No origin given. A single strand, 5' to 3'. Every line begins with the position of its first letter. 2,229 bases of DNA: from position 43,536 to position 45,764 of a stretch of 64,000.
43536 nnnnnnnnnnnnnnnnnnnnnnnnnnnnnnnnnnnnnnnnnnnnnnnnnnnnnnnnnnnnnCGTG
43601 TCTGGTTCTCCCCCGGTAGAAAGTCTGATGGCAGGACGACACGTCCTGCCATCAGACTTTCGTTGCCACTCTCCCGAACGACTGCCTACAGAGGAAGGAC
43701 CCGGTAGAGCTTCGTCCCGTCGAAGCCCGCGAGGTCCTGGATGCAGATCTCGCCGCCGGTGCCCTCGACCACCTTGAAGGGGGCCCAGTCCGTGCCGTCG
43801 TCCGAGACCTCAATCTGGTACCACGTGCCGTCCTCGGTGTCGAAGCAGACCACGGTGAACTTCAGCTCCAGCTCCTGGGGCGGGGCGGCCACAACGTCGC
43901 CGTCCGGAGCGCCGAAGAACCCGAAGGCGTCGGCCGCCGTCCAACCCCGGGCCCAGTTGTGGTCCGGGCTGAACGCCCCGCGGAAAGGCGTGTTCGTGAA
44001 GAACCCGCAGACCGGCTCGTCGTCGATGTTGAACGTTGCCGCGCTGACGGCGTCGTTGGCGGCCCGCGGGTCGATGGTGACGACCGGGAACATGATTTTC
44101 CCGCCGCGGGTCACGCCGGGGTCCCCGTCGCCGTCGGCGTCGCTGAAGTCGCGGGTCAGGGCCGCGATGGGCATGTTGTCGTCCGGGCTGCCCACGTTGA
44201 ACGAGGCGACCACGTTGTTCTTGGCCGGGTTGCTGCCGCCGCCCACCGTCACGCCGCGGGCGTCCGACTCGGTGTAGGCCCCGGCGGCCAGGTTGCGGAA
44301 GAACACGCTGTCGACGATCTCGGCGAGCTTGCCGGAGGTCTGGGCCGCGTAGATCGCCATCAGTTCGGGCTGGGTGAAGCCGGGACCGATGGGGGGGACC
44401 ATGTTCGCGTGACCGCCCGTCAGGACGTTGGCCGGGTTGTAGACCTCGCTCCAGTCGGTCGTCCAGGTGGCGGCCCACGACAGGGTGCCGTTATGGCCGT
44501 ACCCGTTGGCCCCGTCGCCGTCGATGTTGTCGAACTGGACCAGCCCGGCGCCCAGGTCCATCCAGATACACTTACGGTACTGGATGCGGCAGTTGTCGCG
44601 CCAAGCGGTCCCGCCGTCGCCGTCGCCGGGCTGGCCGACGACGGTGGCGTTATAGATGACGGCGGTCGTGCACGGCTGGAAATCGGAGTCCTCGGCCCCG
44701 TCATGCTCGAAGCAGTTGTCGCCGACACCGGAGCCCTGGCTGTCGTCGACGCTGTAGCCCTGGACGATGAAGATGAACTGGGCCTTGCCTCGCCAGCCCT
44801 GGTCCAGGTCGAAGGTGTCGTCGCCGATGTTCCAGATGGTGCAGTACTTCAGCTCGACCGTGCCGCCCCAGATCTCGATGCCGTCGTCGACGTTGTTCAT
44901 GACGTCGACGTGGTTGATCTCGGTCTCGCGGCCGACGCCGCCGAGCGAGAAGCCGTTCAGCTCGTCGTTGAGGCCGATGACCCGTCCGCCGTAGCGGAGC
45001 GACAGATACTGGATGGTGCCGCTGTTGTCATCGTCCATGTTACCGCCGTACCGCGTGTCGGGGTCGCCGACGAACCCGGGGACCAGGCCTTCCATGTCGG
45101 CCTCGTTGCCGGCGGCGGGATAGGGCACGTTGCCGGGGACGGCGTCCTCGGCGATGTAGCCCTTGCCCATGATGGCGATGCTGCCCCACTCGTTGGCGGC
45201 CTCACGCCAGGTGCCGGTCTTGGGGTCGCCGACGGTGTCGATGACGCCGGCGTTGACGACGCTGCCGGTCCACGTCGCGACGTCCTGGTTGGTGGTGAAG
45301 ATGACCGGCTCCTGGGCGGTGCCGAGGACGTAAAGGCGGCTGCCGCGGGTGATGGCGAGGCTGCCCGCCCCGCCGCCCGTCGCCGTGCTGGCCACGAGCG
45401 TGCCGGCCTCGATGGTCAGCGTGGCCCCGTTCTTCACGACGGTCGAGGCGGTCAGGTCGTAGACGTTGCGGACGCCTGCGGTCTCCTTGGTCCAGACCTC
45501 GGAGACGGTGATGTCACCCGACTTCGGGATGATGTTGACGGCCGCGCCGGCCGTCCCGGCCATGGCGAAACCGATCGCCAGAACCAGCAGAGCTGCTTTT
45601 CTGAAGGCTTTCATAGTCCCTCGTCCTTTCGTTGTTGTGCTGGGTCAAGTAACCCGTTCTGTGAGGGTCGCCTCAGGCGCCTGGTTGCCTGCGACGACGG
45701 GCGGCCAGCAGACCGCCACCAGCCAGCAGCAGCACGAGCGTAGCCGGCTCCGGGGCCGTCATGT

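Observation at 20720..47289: A ~27 kb co-oriented supercluster fuses a TonB-dependent receptor, a TonB2-type energiser and a complete T2SS-like apparatus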

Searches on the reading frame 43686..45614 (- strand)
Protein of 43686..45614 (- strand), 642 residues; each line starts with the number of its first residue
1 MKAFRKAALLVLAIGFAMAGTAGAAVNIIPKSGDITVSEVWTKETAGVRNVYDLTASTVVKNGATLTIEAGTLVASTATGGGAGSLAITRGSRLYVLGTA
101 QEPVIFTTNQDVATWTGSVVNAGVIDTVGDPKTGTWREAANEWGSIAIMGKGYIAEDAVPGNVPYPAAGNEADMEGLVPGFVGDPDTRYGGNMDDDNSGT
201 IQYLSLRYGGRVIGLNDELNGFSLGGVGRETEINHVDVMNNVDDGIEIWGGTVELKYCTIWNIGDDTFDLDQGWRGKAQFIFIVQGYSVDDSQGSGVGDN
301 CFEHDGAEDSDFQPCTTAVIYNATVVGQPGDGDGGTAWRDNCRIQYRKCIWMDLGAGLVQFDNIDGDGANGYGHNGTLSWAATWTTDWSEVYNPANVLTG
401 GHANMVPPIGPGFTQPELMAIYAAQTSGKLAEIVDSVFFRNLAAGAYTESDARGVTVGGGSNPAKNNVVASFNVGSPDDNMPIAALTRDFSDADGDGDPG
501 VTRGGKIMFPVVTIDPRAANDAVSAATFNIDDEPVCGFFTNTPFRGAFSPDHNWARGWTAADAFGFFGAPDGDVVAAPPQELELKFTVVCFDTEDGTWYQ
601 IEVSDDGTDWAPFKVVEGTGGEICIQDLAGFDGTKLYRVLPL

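Call 4: search_protein_families(library=pfam, proteins=[window:43686-45614:-], max_evalue=0.01)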
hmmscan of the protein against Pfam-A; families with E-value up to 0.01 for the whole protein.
window:43686-45614:- (642 aa): 0 families

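Call 38: search_protein_families(library=ncbifam, proteins=[window:43686-45614:-], max_evalue=1)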
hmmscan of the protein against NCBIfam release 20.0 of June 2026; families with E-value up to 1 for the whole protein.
window:43686-45614:- (642 aa): 0 families

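Call 54: search_solved_structures(query=window:43686-45614:-, max_evalue=1)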
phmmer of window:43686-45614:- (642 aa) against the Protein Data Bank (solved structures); distinct sequences matched with E-value up to 1: 0.

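Call 56: find_homologous_proteins(query=window:43686-45614:-, max_evalue=1e-10)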
Query window:43686-45614:- (642 aa): 1755 proteins with E <= 1e-10 among 8000 candidates; the best 120 are listed.
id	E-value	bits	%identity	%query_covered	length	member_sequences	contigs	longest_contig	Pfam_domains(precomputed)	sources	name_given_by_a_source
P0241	0.0e+0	1476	100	100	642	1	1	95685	PF28492.1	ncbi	-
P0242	0.0e+0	1102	53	89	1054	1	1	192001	PF28492.1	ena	-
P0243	0.0e+0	1065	54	88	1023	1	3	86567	PF28492.1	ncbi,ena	-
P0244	0.0e+0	1044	52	88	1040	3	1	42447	PF28492.1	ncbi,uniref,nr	ncbi:hypothetical protein [Sedimentisphaera salicampi]|uniref:hypothetical protein n=1 Tax=Sedimenti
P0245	0.0e+0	1038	53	88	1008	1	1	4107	PF28492.1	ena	-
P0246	0.0e+0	1015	53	83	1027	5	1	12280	PF28492.1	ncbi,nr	ncbi:MAG: hypothetical protein KC944_08740 [Candidatus Omnitrophica bacterium]|nr:hypothetical prote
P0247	0.0e+0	1015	51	88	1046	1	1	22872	PF28492.1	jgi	jgi:hypothetical protein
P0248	8.5e-298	1008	52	88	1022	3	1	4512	PF28492.1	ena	-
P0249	3.6e-282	956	49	83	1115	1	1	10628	PF28492.1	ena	-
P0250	1.0e-250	852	47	88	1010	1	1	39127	PF28492.1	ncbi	ncbi:MAG: hypothetical protein AB7F23_06825 [Phycisphaerae bacterium]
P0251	4.7e-247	840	48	87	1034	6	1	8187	PF28492.1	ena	-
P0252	3.8e-233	794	42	95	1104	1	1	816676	PF28492.1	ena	-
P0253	7.3e-215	734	47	83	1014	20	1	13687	PF28492.1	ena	-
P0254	2.8e-211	722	58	95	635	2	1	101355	PF28492.1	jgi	jgi:hypothetical protein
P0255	1.5e-191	657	56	96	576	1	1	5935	PF28492.1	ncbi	ncbi:MAG: hypothetical protein ACLFUJ_16480, partial [Phycisphaerae bacterium]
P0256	4.1e-189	649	54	100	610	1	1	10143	PF28492.1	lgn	-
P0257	5.6e-185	635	52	100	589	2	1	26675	PF28492.1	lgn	-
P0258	9.6e-184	631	52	100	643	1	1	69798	PF28492.1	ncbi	-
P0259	5.5e-183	628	50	82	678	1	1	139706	PF28492.1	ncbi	ncbi:MAG: hypothetical protein R3F34_07750 [Planctomycetota bacterium]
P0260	5.2e-181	622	52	100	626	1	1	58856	PF28492.1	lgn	-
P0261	2.9e-180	619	54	99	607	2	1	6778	PF28492.1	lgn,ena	-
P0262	3.9e-179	616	56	88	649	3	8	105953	PF28492.1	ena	-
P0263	6.0e-179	615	57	87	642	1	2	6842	PF28492.1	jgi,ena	-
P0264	6.1e-179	615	50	99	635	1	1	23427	PF28492.1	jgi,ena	-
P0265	1.7e-178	614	58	84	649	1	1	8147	PF28492.1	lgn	-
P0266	8.1e-178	611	57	86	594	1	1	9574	PF28492.1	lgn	-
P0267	1.3e-177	611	52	98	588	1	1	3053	PF28492.1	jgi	jgi:hypothetical protein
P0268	4.7e-177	609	56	90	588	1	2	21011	PF28492.1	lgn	-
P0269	8.3e-177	608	54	91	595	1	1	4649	PF00404.25,PF28492.1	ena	-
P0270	9.0e-177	608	57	86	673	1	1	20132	PF28492.1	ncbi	-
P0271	1.4e-176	607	55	90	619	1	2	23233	PF28492.1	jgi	-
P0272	4.7e-176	606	55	88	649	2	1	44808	PF28492.1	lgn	-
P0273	5.4e-176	605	51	100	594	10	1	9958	PF28492.1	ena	-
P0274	1.3e-175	604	52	95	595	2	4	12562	PF28492.1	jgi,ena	-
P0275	5.5e-175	602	51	97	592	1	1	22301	PF28492.1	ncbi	-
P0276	5.9e-175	602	54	87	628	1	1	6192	PF28492.1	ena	-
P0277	6.2e-175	602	55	89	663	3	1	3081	PF28492.1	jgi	-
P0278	8.0e-175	602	52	94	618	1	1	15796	PF28492.1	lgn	-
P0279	1.1e-174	601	54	87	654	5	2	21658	PF28492.1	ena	-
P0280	2.4e-174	600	58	83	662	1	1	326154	PF28492.1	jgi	jgi:hypothetical protein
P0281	2.5e-174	600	56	89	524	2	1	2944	PF28492.1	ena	-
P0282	4.9e-174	599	54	88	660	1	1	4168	PF28492.1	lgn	-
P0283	5.0e-174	599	57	81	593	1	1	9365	PF28492.1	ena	-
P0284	5.8e-174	599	56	88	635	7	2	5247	PF02369.23,PF28492.1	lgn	-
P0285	7.6e-174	598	57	87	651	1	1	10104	PF28492.1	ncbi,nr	ncbi:MAG TPA: hypothetical protein VMS76_09265 [Planctomycetota bacterium]|nr:hypothetical protein [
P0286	1.2e-173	598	53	94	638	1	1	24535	PF28492.1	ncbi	-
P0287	3.6e-173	596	57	88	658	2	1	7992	PF02369.23,PF28492.1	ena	-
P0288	6.6e-173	595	55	86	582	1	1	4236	PF28492.1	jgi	jgi:hypothetical protein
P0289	8.9e-173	595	56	90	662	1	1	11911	PF02369.23,PF28492.1,PF09134.17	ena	-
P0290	9.5e-173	595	55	88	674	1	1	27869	PF28492.1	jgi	-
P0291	1.5e-172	594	56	90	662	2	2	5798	PF02369.23,PF28492.1,PF09134.17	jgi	-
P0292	1.5e-172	594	57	83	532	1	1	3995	PF28492.1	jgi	-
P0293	2.4e-172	593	57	85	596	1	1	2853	PF28492.1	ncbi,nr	ncbi:MAG: hypothetical protein KC983_02330, partial [Phycisphaerales bacterium]|nr:hypothetical prot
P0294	2.6e-172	593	56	89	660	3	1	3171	PF02369.23,PF28492.1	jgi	-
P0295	2.7e-172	593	55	91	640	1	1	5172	PF28492.1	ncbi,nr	ncbi:MAG: hypothetical protein QG591_2186 [Planctomycetota bacterium]|nr:hypothetical protein [Planc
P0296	2.7e-172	593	53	92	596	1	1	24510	PF28492.1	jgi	jgi:hypothetical protein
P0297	3.0e-172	593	56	88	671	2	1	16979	PF28492.1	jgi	-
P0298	3.5e-172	593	54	91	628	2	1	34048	PF28492.1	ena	-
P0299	4.2e-172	593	53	88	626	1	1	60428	PF28492.1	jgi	-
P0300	6.3e-172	592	56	87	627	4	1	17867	PF28492.1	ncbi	-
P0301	6.6e-172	592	55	88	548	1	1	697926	PF28492.1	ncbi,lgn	-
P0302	7.1e-172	592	55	88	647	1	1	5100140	PF02369.23,PF28492.1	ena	-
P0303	7.2e-172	592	55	89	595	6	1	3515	PF28492.1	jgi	jgi:hypothetical protein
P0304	8.1e-172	592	58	84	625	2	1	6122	PF28492.1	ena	-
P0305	8.9e-172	591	55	91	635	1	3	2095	PF28492.1,PF09134.17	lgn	-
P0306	1.2e-171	591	56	84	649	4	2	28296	PF28492.1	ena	-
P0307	1.3e-171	591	54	91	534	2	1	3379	PF28492.1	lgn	-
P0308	1.5e-171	591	52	94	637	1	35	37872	PF02369.23,PF28492.1,PF26198.1,PF09134.17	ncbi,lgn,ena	-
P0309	1.5e-171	591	56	88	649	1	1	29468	PF28492.1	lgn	-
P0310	1.8e-171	590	55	88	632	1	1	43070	PF28492.1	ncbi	ncbi:MAG: hypothetical protein AB1486_17720 [Planctomycetota bacterium]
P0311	1.9e-171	590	55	89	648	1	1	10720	PF28492.1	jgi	jgi:hypothetical protein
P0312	2.6e-171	590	54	91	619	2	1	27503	PF00404.25,PF28492.1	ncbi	-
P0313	3.4e-171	590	54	89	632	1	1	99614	PF02369.23,PF28492.1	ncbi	-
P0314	3.5e-171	589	57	86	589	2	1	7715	PF28492.1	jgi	jgi:hypothetical protein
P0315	3.8e-171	589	50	100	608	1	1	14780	PF28492.1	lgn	-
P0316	5.5e-171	589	52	100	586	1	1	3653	PF28492.1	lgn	-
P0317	5.8e-171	589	56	88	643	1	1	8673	PF28492.1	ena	-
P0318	5.8e-171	589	56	86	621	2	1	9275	PF02369.23,PF28492.1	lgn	-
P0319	7.1e-171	588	55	90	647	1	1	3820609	PF28492.1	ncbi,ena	-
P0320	7.3e-171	588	55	84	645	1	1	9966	PF28492.1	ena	-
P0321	7.9e-171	588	56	88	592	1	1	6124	PF28492.1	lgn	-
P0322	1.9e-170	587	55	89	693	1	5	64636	PF28492.1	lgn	-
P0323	2.3e-170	587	56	88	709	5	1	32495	PF02369.23,PF18998.7,PF28492.1,PF09134.17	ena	-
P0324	2.3e-170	587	56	83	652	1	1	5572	PF28492.1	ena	-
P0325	2.8e-170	587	52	94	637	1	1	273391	PF02369.23,PF28492.1,PF26198.1,PF09134.17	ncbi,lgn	-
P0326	3.5e-170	586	56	83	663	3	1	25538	PF28492.1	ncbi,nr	ncbi:MAG TPA: hypothetical protein VK843_06480 [Planctomycetota bacterium]|nr:hypothetical protein [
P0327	3.6e-170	586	55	88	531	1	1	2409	PF28492.1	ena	-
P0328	5.0e-170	586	52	94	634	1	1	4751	PF02369.23,PF28492.1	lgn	-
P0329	5.6e-170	585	54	89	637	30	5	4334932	PF02369.23,PF28492.1,PF09134.17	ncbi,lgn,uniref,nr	ncbi:exported protein [Candidatus Kuenenia stuttgartiensis]|uniref:Exported protein n=1 Tax=Kuenenia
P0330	5.9e-170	585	56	90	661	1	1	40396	PF02369.23,PF28492.1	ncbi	-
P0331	5.9e-170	585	57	84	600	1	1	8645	PF28492.1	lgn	-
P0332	7.0e-170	585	55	88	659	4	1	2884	PF02369.23,PF28492.1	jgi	jgi:hypothetical protein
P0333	1.2e-169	584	55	86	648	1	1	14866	PF28492.1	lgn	-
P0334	1.4e-169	584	52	94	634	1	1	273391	PF02369.23,PF28492.1,PF26198.1,PF09134.17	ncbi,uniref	ncbi:Ig-like domain-containing protein [Candidatus Kuenenia sp.]|uniref:Ig-like domain-containing pr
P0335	1.5e-169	584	54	90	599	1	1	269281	PF28492.1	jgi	jgi:hypothetical protein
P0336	1.6e-169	584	58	85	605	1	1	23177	PF28492.1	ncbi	-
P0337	1.7e-169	584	56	84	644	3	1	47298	PF28492.1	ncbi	-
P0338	2.4e-169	583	55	90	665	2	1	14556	PF02369.23,PF28492.1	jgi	-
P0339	2.7e-169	583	55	88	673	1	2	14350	PF28492.1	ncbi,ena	-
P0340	3.1e-169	583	57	84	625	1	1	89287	PF28492.1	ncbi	-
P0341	3.3e-169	583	55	89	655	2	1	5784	PF01833.31,PF28492.1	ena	-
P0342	4.4e-169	583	55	87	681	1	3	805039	PF28492.1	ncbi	ncbi:MAG: hypothetical protein R3F17_07835 [Planctomycetota bacterium]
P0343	4.4e-169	583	55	89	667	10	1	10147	PF02369.23,PF28492.1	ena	-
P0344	7.2e-169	582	52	94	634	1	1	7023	PF02369.23,PF28492.1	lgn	-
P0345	7.2e-169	582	55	88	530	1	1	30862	PF28492.1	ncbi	-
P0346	9.7e-169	581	55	88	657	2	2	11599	PF02369.23,PF28492.1,PF26198.1,PF09134.17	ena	-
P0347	9.9e-169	581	56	85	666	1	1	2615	PF28492.1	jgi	jgi:hypothetical protein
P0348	1.0e-168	581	54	88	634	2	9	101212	PF02369.23,PF28492.1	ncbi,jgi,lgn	ncbi:MAG: hypothetical protein HRF42_00185 [Candidatus Brocadia sp.]|jgi:hypothetical protein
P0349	1.1e-168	581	56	86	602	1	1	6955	PF28492.1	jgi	jgi:hypothetical protein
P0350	1.3e-168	581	55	90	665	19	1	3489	PF02369.23,PF28492.1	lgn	-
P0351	2.1e-168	580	58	80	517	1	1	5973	PF28492.1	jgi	jgi:hypothetical protein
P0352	2.3e-168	580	56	88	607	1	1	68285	PF28492.1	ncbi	-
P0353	2.5e-168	580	55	90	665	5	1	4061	PF02369.23,PF28492.1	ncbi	-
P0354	2.5e-168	580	52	100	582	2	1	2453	PF28492.1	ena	-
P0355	2.8e-168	580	57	83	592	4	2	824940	PF28492.1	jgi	-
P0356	3.5e-168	580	55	88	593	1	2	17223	PF28492.1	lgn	-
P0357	4.7e-168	579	54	90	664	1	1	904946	PF28492.1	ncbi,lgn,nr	ncbi:MAG: hypothetical protein MRJ65_01540 [Candidatus Brocadiaceae bacterium]|nr:hypothetical prote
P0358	5.7e-168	579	55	90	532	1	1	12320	PF28492.1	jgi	-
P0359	7.2e-168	579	55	61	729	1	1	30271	PF28492.1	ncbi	-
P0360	1.0e-167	578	54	89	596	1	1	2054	PF28492.1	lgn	-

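Call 59: find_encoding_contigs(protein=P0329, flank=10000, max_places=1)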
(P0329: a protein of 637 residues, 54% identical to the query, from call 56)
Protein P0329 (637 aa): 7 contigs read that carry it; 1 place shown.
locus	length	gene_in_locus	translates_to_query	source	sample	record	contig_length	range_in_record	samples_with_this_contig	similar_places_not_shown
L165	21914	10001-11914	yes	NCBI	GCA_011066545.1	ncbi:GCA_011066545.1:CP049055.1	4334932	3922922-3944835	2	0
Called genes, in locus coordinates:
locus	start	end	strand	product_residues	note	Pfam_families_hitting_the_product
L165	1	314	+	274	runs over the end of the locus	PF06750:A24_N_bact, PF01478:Peptidase_A24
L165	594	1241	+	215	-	PF00691:OmpA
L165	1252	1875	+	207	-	PF00117:GATase, PF07685:GATase_3 (weak), PF01174:SNO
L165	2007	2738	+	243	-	PF00977:His_biosynth, PF01207:Dus (faint), PF05690:ThiG (faint), PF03060:NMO (faint)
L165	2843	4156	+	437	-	PF01555:N6_N4_Mtase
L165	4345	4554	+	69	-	-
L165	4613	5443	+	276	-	PF01170:UPF0020 (faint), PF01555:N6_N4_Mtase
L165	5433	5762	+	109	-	-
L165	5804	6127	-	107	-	PF20586:DUF6788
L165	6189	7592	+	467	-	PF13546:DDE_5, PF01609:DDE_Tnp_1 (weak)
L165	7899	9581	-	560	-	-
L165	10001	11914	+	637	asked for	PF28492:Beta_helix_4, PF02369:Big_1, PF09134:Invasin_D3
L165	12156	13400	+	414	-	PF13428:TPR_14 (faint)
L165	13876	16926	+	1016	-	PF13620:CarboxypepD_reg, PF13715:CarbopepD_reg_2, PF07715:Plug, PF00593:TonB_dep_Rec_b-barrel, PF14905:OMP_b-brl_3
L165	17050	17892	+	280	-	PF11932:DUF3450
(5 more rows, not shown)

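Call 60: find_encoding_contigs(protein=P0244, flank=10000, max_places=1)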
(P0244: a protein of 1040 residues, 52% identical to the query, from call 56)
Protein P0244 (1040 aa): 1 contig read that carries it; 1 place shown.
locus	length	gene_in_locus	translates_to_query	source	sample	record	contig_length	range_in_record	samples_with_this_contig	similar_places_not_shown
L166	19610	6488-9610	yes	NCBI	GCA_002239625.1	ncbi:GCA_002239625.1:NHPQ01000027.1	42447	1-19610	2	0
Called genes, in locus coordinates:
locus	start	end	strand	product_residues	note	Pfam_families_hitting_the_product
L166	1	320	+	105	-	PF03781:FGE-sulfatase, PF07589:PEP_exosort_dom (weak)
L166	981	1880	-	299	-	PF02492:cobW, PF07683:CobW_C (weak)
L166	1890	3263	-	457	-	PF01208:URO-D, PF13192:Thioredoxin_3 (weak)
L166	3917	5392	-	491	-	PF01425:Amidase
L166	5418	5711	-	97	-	PF02686:GatC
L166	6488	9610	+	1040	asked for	PF28492:Beta_helix_4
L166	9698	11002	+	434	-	-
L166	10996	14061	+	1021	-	PF13620:CarboxypepD_reg, PF13715:CarbopepD_reg_2, PF07715:Plug, PF00593:TonB_dep_Rec_b-barrel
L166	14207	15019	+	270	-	PF11932:DUF3450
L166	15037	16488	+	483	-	PF01618:MotA_ExbB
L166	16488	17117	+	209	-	PF01618:MotA_ExbB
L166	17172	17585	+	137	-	PF02472:ExbD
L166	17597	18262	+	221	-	PF03544:TonB_C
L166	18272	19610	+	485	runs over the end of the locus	PF25062:ARM_TT21_N (faint), PF25063:ARM_TT21_C (weak), PF23914:TPR_CcmH_CycH (faint), PF24575:TPR_Slam (faint), PF12895:ANAPC3 (faint), PF13176:TPR_7 (faint), PF13432:TPR_16, PF00515:TPR_1 (weak), +10 more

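Call 71: predict_structure(alignment_id=A3)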
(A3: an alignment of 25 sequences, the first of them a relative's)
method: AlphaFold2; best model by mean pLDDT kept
length: 642 residues; sequences in the alignment: 25
mean_pLDDT: 76.3   pTM: 0.78
mean pLDDT of the five models: 76.3, 75.6, 74.2, 72.6, 71.8
residues with pLDDT >= 90: 185; 70-90: 254; 50-70: 124; < 50: 79
segments of 3 or more residues with pLDDT < 50: 1-10, 12-22, 117-124, 212-216, 288-293, 391-405, 572-587
pLDDT, mean of each block of 10 residues (from residue 1): 44 44 70 93 89 89 94 81 82 92 85 56 53 61 81 87 86 85 90 90 86 52 89 88 84 91 79 87 71 52 65 81 88 60 88 82 55 59 79 41 48 67 77 93 87 94 95 88 89 59 68 91 76 61 90 80 76 42 44 88 80 91 86 79 79
secondary structure, 60 per line:
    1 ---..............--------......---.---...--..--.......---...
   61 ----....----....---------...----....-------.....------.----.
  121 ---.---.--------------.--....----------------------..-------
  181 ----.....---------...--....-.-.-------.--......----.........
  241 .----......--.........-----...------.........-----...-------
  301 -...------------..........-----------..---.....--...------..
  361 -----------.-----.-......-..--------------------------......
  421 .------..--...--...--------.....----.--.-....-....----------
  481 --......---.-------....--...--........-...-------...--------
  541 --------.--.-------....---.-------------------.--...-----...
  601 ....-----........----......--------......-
elements in order: H4-17 E26-31 E39-41 E48-54 E58-60 E65-68 E73-76 E86-88 E93-96 E104-108 E146-149 E199-201 E204-207 E222-227 E232-241 E246-251 E254-262 E268-270 E277-285 E302-304 E317-326 E343-347 E350-352 H380-385 H415-421 E432-434 E437-439 H448-452 E467-470 E483-488 E500-503 E506-508 E511-518 H560-563 E590-592 E598-604 E610-617 E622-624 E636-641
